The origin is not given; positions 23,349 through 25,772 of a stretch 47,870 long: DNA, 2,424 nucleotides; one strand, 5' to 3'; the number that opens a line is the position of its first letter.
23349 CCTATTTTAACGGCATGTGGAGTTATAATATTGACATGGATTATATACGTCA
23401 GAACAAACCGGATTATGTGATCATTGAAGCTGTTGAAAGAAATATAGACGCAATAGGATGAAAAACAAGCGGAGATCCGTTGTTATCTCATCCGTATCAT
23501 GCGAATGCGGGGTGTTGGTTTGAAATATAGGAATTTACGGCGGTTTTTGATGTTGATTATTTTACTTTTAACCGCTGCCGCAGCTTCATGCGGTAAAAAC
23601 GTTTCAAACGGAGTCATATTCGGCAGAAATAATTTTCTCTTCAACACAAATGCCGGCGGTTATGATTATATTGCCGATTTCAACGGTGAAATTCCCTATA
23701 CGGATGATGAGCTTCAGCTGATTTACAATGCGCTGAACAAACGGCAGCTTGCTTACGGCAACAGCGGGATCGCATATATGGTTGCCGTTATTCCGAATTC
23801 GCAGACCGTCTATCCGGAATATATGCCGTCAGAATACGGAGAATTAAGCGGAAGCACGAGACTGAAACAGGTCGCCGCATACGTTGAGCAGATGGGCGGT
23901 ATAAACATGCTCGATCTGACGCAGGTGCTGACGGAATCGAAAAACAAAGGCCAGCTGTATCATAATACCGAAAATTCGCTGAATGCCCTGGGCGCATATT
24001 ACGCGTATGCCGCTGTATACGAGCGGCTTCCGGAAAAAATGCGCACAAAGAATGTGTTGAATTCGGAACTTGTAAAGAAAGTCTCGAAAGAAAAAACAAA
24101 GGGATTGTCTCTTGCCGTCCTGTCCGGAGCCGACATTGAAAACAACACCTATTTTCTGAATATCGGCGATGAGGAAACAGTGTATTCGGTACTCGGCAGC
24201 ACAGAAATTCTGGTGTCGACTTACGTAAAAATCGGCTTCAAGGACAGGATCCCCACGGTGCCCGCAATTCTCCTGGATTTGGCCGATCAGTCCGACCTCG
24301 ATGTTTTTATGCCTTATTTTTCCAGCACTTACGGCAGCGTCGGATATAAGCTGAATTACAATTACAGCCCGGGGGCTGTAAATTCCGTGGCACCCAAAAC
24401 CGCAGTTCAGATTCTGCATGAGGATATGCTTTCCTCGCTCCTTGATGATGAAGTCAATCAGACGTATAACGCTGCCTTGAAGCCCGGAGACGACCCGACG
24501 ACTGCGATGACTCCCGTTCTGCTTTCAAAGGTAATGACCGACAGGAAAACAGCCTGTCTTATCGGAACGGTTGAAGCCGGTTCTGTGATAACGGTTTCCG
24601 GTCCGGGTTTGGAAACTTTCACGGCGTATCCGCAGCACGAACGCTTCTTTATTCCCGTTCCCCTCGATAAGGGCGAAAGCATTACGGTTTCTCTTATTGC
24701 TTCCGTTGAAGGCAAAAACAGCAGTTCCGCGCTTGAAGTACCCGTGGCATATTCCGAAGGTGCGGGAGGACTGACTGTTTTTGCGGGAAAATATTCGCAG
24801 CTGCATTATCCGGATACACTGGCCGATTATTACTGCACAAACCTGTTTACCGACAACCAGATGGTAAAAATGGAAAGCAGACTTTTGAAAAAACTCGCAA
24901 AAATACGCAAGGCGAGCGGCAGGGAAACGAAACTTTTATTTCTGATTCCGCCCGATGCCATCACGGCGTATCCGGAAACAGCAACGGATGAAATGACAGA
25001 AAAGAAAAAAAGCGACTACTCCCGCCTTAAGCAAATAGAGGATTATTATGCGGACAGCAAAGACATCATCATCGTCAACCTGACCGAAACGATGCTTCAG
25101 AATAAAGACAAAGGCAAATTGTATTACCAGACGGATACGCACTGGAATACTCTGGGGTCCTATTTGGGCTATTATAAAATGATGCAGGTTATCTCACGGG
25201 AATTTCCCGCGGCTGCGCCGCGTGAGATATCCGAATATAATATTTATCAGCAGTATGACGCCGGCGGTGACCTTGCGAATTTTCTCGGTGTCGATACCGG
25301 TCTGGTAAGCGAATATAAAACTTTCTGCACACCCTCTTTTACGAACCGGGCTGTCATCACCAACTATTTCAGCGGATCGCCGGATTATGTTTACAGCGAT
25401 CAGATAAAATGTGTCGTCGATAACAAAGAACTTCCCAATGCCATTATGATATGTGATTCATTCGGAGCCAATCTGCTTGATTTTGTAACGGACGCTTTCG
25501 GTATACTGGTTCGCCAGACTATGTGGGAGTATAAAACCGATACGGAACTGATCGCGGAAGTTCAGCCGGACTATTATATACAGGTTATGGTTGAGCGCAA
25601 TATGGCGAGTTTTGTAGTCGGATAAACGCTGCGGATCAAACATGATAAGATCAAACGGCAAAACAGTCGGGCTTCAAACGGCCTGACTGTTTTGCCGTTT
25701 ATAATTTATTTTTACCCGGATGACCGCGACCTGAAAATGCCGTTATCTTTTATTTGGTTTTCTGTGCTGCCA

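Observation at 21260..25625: Tandem paralogs, each an inactive plus an active AlgX/AlgJ-type SGNH domain joined by an Ig-like module; no MBOAT partner nearby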

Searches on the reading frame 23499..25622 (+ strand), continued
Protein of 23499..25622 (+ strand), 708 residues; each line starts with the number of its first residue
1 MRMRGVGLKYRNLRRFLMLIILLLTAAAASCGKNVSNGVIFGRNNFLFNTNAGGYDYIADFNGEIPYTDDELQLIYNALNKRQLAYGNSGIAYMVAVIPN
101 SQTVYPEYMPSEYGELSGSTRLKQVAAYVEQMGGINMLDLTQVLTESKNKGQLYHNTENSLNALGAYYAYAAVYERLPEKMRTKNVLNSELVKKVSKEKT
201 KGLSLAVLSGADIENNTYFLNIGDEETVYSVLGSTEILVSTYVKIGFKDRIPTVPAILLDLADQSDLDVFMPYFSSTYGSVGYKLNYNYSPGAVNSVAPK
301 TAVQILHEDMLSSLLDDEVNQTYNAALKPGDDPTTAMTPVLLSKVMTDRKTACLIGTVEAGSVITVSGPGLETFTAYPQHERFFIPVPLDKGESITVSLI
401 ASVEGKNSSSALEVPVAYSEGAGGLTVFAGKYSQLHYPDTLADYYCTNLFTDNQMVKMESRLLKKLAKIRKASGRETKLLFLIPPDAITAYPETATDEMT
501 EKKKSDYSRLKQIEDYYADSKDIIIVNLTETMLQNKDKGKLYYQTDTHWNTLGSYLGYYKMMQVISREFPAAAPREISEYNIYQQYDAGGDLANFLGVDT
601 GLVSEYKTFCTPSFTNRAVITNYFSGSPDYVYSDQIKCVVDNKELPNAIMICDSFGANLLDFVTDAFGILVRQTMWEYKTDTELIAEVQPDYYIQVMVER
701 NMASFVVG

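Call 92: search_solved_structures(query=A6, max_evalue=1, show_alignments=1)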
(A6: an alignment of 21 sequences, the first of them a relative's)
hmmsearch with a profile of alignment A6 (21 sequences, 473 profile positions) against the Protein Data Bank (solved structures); distinct sequences matched with E-value up to 1: 8.
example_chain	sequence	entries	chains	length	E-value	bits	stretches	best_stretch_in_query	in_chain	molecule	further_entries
6bug_C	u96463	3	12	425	1.2e-22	83.7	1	15-372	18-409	D-alanyl transfer protein DltB | Integral membrane protein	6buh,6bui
8jem_A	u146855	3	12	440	1.9e-22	83.1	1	15-371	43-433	Teichoic acid D-alanyltransferase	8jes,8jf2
9oo6_A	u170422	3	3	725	4.4e-08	35.7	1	55-170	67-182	Isoform 3 of Protein-serine O-palmitoleoyltransferase porcupine,Green fluorescent protein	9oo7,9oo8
7ura_A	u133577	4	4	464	6.7e-08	35.1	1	55-170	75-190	Isoform 2 of Protein-serine O-palmitoleoyltransferase porcupine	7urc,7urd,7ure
7mhy_A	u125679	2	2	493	0.00015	24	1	27-313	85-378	Protein-cysteine N-palmitoyltransferase HHAT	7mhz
7urf_A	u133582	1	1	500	0.00016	24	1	27-313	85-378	Protein-cysteine N-palmitoyltransferase HHAT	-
7q1u_A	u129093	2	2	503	0.0071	18.5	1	103-313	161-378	Protein-cysteine N-palmitoyltransferase HHAT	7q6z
9q7o_W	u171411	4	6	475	0.46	12.6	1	120-174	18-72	Adenylyl cyclase-associated protein 1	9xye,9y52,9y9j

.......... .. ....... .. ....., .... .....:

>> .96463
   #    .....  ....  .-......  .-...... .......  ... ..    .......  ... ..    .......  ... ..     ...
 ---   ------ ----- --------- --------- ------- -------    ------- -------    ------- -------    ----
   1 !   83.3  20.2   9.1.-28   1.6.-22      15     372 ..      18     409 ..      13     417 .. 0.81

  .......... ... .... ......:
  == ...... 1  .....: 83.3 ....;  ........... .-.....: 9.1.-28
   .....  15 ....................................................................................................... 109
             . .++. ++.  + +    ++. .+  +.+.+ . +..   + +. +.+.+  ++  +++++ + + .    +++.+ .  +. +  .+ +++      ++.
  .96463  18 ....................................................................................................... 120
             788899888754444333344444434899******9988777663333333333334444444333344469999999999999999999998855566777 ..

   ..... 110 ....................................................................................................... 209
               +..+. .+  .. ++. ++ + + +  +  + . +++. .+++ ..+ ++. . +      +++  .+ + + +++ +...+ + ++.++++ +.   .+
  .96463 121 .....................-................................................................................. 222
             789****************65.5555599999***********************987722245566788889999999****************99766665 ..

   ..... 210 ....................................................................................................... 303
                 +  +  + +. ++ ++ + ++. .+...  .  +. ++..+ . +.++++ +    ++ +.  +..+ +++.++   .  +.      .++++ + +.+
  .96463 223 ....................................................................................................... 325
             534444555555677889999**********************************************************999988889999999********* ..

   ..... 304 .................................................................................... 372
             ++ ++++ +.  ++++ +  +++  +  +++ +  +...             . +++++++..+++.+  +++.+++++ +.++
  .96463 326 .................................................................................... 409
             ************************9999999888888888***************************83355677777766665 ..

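Call 98: search_protein_families(library=ncbifam, proteins=[L009:8514-9977:+, L009:10001-11188:+], max_evalue=0.001)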
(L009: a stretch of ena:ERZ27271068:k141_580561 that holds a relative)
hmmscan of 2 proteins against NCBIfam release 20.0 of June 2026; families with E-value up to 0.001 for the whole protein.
L009:8514-9977:+ (488 aa): 1 family
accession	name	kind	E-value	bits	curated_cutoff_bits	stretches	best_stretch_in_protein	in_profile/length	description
TIGR04091.1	LTA_dltB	equivalog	6.7e-23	81.5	375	1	7-332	7-323/380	D-alanyl-lipoteichoic acid biosynthesis protein DltB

L009:10001-11188:+ (396 aa): 0 families

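Call 102: find_related_loci(query=A7, collection=genome_contigs, flank=3000)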
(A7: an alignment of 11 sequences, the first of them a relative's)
Query A7 (488 aa) in genome_contigs; peptide patterns used: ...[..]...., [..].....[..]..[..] (x = any residue, [..] = any of these).
208 stretches matched a pattern; 104 encode a relative of the query (tblastn E <= 1e-3); the best 80 are kept; 80 distinct loci.
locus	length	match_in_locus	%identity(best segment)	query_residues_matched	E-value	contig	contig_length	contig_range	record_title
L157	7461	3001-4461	84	1-488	0e+0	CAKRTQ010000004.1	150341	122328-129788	MAG: uncultured Eubacteriales bacterium isolate REFINED_METABAT215_TOP10_CONTIGS_1500_ASSEMBLY_K77_MERGED__Hadza_MoBio_h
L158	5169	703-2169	70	1-488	0e+0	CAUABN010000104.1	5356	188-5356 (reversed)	MAG TPA_asm: uncultured Anaerotruncus sp. isolate ERR9762711_bin.22_MetaWRAP_v1.3_MAG genome assembly, contig: ERZ185340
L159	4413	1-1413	72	19-488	0e+0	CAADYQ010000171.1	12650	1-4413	MAG TPA_asm: Clostridia bacterium, isolate HGM12681, WGS project CAADYQ010000000 data, contig: ERS396355_37_k85_222295,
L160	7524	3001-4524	63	1-488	0e+0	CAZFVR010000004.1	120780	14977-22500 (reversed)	MAG TPA_asm: uncultured Ruminococcus sp. isolate SRP350583_co2_380 genome assembly, contig: NODE_105_length_120780_cov_9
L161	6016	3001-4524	61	1-488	0e+0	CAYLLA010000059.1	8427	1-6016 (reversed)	MAG TPA_asm: uncultured Ruminococcus sp. isolate SRP313737_co1_357 genome assembly, contig: NODE_12415_length_8427_cov_1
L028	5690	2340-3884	62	1-488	0e+0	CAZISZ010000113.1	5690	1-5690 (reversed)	MAG TPA_asm: uncultured Ruminococcus sp. isolate SRP225648_co1_540 genome assembly, contig: NODE_36355_length_5690_cov_4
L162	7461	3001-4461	64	1-488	0e+0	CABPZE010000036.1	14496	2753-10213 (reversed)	MAG TPA_asm: uncultured Anaerotruncus sp. isolate MGYG-HGUT-00371 genome assembly, contig: GUT_GENOME008042_36, whole ge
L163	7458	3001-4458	68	1-488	0e+0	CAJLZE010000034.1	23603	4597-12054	MAG TPA_asm: uncultured Anaerotruncus sp. isolate ERR414264-bin.20 genome assembly, contig: NODE_1244_length_23603_cov_5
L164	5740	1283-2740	62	1-487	0e+0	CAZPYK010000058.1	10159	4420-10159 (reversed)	MAG TPA_asm: uncultured Ruminococcus sp. isolate SRP225648_co1_490 genome assembly, contig: NODE_17067_length_10159_cov_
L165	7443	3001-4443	39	1-488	3e-93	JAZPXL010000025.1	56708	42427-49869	MAG: Eubacteriales bacterium isolate T1900044652_TS20190118.MAGScoT_cleanbin_000006 SGB_1432_k141_2884920, whole genome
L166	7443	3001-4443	38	1-488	2e-87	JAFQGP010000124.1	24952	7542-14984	MAG: Clostridia bacterium isolate RGIG1801 Goat_Cecum-4__c761298, whole genome shotgun sequence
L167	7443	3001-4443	39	1-488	4e-87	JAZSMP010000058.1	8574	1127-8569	MAG: Eubacteriales bacterium isolate T1900044553_TS20190019.MAGScoT_cleanbin_000031 SGB_266_k141_1235745, whole genome s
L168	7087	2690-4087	36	1-483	5e-87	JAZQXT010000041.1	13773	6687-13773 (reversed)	MAG: Eubacteriales bacterium isolate T1900045161_TC20190155.MAGScoT_cleanbin_000054 SGB_5072_k141_27586, whole genome sh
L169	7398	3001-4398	36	1-483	4e-86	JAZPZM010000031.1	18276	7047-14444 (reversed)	MAG: Eubacteriales bacterium isolate T1900044645_TS20190111.MAGScoT_cleanbin_000017 SGB_1340_k141_1009339, whole genome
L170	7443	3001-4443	37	1-488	5e-86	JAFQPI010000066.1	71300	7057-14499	MAG: Clostridia bacterium isolate RGIG2028 Goat_Colon-1__c795245, whole genome shotgun sequence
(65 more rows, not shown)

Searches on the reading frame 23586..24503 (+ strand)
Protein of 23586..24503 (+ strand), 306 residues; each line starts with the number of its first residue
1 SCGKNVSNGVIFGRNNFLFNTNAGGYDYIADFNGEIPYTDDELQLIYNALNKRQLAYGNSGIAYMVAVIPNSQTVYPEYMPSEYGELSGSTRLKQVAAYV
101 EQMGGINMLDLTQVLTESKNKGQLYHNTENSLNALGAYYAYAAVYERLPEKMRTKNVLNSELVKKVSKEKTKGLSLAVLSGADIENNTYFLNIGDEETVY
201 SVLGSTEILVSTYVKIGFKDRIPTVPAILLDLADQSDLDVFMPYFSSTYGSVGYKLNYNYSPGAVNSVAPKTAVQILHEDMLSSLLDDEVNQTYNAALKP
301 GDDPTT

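Call 88: search_solved_structures(query=A5, max_evalue=0.01, show_alignments=3)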
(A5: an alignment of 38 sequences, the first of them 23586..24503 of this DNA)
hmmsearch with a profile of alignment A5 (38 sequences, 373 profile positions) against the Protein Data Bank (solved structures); distinct sequences matched with E-value up to 0.01: 1.
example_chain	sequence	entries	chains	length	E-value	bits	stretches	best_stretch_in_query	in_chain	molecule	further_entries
4o8v_A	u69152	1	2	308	0.00026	23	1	115-230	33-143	Alginate biosynthesis protein AlgJ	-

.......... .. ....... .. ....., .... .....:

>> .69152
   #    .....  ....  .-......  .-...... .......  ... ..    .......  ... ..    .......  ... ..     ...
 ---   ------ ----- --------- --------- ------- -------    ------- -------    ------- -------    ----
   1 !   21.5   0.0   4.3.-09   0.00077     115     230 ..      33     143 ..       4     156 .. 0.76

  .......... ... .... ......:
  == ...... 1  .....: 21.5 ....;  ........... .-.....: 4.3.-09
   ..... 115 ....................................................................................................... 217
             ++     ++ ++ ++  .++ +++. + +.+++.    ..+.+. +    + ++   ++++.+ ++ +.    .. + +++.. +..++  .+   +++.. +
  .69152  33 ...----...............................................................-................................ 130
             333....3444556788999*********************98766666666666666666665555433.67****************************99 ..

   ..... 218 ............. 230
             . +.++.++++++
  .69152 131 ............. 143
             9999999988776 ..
